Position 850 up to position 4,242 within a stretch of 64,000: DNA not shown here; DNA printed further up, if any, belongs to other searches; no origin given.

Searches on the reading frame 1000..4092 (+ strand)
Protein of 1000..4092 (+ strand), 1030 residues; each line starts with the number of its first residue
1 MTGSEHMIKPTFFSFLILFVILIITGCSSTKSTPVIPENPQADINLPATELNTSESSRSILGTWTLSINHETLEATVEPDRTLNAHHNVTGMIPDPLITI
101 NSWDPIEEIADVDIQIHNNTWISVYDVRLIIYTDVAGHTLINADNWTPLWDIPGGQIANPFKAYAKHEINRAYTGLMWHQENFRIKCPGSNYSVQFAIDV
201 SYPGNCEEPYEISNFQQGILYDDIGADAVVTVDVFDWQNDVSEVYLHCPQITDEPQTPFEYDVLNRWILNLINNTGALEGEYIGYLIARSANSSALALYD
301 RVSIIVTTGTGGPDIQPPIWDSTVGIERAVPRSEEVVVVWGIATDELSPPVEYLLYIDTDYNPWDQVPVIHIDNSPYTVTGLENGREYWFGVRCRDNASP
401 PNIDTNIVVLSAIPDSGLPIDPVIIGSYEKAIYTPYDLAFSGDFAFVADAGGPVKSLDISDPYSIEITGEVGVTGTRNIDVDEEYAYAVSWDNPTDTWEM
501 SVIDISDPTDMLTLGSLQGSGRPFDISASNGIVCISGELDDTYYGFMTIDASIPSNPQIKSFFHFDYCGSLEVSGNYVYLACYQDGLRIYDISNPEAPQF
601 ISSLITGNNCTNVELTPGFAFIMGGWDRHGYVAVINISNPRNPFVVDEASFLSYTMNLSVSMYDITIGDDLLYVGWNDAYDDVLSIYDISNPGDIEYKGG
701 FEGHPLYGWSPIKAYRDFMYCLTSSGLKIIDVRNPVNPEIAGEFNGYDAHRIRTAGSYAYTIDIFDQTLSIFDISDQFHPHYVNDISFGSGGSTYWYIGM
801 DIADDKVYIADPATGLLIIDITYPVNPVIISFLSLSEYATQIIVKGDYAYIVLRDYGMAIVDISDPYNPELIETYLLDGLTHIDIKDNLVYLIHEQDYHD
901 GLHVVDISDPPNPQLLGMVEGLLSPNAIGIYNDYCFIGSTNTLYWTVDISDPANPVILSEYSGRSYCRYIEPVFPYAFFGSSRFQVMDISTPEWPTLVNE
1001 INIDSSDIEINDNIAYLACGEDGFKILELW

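Call 30: search_protein_families(library=pfam, proteins=[window:1000-4092:+], max_evalue=0.001)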
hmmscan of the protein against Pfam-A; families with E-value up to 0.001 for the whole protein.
window:1000-4092:+ (1030 aa): 2 families
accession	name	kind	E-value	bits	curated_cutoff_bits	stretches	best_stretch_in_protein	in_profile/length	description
PF08309.17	LVIVD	-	9.3e-43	143.8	20.2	2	838-875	3-40/42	LVIVD repeat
PF09826.15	Beta_propel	-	4.6e-06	26.2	22.4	0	811-854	89-130/495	Beta propeller domain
